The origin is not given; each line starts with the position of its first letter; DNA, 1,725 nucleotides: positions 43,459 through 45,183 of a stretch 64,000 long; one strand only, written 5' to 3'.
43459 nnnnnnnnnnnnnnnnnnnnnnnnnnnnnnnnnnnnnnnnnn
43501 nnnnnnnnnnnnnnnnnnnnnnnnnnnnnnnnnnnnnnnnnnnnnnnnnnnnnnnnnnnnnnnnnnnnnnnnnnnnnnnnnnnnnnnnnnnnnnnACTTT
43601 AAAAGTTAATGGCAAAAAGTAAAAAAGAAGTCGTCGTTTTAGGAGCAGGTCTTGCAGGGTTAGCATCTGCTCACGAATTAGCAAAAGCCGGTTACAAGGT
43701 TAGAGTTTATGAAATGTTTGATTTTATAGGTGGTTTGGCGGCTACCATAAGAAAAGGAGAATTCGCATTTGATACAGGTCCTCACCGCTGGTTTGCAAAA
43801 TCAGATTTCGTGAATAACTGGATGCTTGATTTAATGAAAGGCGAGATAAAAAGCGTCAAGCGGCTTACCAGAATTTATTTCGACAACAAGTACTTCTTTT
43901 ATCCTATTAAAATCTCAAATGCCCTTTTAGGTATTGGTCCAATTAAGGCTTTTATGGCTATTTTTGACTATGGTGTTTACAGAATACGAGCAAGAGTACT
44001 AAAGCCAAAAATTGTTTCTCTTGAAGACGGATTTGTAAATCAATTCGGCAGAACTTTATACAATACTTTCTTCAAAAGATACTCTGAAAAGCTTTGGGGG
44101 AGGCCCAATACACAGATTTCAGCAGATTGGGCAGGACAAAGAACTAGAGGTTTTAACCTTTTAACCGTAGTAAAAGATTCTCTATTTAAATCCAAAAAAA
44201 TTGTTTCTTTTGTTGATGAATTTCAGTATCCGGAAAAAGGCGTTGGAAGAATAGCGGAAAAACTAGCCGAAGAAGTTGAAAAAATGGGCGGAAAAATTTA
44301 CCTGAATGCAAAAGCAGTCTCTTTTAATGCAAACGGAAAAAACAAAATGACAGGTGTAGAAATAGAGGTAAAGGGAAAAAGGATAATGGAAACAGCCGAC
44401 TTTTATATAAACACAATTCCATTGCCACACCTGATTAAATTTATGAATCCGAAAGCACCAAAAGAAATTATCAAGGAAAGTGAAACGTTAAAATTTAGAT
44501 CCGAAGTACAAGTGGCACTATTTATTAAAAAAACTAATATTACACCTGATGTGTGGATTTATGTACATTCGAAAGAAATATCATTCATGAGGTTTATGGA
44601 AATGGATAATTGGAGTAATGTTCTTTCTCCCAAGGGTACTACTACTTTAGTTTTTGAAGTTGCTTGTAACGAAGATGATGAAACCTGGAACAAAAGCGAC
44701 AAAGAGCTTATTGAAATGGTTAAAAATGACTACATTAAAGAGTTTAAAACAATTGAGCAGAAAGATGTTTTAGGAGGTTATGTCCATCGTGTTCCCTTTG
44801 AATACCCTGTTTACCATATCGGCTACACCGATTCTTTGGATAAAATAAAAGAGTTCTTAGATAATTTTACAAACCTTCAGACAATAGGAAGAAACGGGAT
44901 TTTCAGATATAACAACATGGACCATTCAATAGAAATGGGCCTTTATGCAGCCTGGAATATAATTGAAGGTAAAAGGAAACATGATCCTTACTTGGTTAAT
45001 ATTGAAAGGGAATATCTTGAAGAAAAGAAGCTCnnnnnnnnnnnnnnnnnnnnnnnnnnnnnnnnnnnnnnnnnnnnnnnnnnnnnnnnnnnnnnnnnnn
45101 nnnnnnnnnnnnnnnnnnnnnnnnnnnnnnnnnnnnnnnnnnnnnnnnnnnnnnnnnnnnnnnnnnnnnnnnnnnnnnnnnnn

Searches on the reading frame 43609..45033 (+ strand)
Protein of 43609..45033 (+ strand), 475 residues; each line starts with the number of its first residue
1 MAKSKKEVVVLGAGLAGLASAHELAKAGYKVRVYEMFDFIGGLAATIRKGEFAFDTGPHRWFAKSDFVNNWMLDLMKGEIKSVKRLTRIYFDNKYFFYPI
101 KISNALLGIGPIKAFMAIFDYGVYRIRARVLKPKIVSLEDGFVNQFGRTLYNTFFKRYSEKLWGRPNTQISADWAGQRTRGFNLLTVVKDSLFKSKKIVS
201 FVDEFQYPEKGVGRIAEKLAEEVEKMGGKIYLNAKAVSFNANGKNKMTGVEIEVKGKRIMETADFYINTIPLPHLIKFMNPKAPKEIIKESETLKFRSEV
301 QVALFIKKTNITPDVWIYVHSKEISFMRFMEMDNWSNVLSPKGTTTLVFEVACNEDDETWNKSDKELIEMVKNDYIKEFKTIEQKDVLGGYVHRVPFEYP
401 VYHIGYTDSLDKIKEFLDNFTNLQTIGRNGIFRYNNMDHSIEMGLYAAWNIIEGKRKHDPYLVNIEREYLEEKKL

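Call 4: search_protein_families(library=pfam, proteins=[window:43609-45033:+], max_evalue=0.1)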
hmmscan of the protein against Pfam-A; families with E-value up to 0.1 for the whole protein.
window:43609-45033:+ (475 aa): 17 families
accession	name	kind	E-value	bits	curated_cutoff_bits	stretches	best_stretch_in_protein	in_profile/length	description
PF01593.30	Amino_oxidase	-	1.7e-20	74.2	19.8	1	15-385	1-373/443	Flavin containing amine oxidoreductase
PF13450.12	NAD_binding_8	-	1.5e-14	54.4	21.9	1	10-64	1-55/68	NAD(P)-binding Rossmann-like domain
PF01266.30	DAO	-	7.6e-11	42.6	27.9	1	8-48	2-41/353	FAD dependent oxidoreductase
PF00890.30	FAD_binding_2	-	3.9e-07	30.1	20.4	1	8-77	2-69/414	FAD binding domain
PF00070.33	Pyr_redox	-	6.1e-07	30.3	22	1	8-41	2-35/82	Pyridine nucleotide-disulphide oxidoreductase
PF07992.20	Pyr_redox_2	-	2.1e-06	27.8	26.1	1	7-40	2-31/291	Pyridine nucleotide-disulphide oxidoreductase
PF12831.13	FAD_oxidored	-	3.3e-06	27.1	27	1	7-45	1-39/416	FAD dependent oxidoreductase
PF02826.25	2-Hacid_dh_C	-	0.00069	19.5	25.1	0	211-273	43-102/178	D-isomer specific 2-hydroxyacid dehydrogenase, NAD binding domain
PF01494.25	FAD_binding_3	-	0.00082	19.1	22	1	7-34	3-30/349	FAD binding domain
PF01134.28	GIDA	-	0.0017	18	22.1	1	8-34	2-28/391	Glucose inhibited division protein A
PF03486.20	HI0933_like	-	0.0023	17.9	50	1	7-37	2-32/244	HI0933-like protein Rossmann domain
PF01946.23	Thi4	-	0.0045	16.7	26.2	1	6-42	18-55/235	Thi4 family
PF05834.18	Lycopene_cycl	-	0.034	13.7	23.4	1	8-33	2-27/380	Lycopene cyclase protein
PF01262.27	AlaDh_PNT_C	-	0.05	13.5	23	1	6-36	29-59/214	Alanine dehydrogenase/PNT, C-terminal domain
PF25138.1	Phage_H_T_join_3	-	0.068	13.6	27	0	338-365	82-109/125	Phage head-tail joining protein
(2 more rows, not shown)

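Call 6: search_protein_families(library=ncbifam, proteins=[window:43609-45033:+], max_evalue=0.01)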
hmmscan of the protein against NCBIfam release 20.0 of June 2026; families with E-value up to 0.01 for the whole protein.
window:43609-45033:+ (475 aa): 83 families (the best 25 are shown)
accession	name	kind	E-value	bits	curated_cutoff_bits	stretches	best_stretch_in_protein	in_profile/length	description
NF005548.0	PRK07208.1-4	equivalog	1.6e-130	436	389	1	5-474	3-472/488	hypothetical protein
NF005546.0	PRK07208.1-2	equivalog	9.8e-94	314.8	418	2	84-474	115-526/527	hypothetical protein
NF005545.0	PRK07208.1-1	equivalog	2.3e-92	310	451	1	4-471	6-481/504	hypothetical protein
NF005547.0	PRK07208.1-3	equivalog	1.8e-89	300.6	380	1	3-469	2-457/465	hypothetical protein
NF005549.0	PRK07208.1-5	equivalog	8.9e-68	229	587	2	84-473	116-534/534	hypothetical protein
NF005560.0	PRK07233.1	equivalog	3.7e-39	134.8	252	1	7-455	2-432/435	hypothetical protein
TIGR02733.1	desat_CrtD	equivalog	4.9e-16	58.5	549.7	1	6-57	2-53/492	C-3',4' desaturase CrtD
TIGR02734.1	crtI_fam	subfamily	1.4e-15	57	238.1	1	8-59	1-52/504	phytoene desaturase family protein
NF058655.1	CrtID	equivalog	6.5e-14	51.6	640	1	8-74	1-66/478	bifunctional phytoene desaturase/3,4-desaturase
TIGR00031.1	UDP-GALP_mutase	equivalog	1.1e-13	50.9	303.75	1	7-173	3-170/378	UDP-galactopyranose mutase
TIGR03467.1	HpnE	equivalog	2.9e-13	50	283.05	1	8-62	1-57/430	hydroxysqualene dehydroxylase HpnE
NF008845.0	PRK11883.1-5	equivalog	7.4e-13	47.6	560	2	204-419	223-430/468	protoporphyrinogen oxidase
TIGR00562.1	proto_IX_ox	equivalog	1.2e-12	47.2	97.85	2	5-77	2-76/470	protoporphyrinogen oxidase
TIGR02730.1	carot_isom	equivalog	1.4e-11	43.9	586.9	2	205-260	221-279/493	carotenoid isomerase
TIGR02731.1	phytoene_desat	equivalog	2.7e-11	42.9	569.4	2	8-69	2-64/453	15-cis-phytoene desaturase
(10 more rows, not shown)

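Call 60: search_solved_structures(query=window:43609-45033:+, max_evalue=0.001)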
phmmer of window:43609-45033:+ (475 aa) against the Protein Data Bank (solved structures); distinct sequences matched with E-value up to 0.001: 73 (the best 60 are shown).
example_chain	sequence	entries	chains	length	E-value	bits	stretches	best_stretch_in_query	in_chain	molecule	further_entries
4dsg_A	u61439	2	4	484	4e-19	71.9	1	7-451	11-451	UDP-galactopyranose mutase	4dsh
4u8l_A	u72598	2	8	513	1.6e-14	56.7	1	7-280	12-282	UDP-galactopyranose mutase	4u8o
3ute_A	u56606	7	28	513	2.9e-14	55.9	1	7-280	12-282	UDP-galactopyranose mutase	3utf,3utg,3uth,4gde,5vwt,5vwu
3uka_A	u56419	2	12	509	3.6e-14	55.5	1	7-275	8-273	UDP-galactopyranose mutase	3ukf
3ukl_A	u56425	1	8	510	3.7e-14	55.5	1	7-275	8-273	UDP-galactopyranose mutase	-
3ukh_A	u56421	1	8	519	3.9e-14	55.4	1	7-275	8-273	UDP-galactopyranose mutase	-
4u8k_A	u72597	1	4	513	4.7e-14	55.2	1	7-280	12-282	UDP-galactopyranose mutase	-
3ukq_A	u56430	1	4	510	5.4e-14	55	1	7-249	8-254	UDP-galactopyranose mutase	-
3ukp_A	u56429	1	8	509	6.5e-14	54.7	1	7-248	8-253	UDP-galactopyranose mutase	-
4u8m_A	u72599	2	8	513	7.2e-14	54.6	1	7-248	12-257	UDP-galactopyranose mutase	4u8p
3ukk_A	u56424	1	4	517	1e-13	54.1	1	7-275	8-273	UDP-galactopyranose mutase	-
4u8j_A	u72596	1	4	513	3.5e-13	52.3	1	7-280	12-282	UDP-galactopyranose mutase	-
4u8i_A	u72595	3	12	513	3.5e-13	52.3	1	7-280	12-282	UDP-galactopyranose mutase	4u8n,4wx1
5hhf_A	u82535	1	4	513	7.1e-13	51.3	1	7-280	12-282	UDP-galactopyranose mutase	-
2bi7_A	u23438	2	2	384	3.9e-12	48.8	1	4-173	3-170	UDP-GALACTOPYRANOSE MUTASE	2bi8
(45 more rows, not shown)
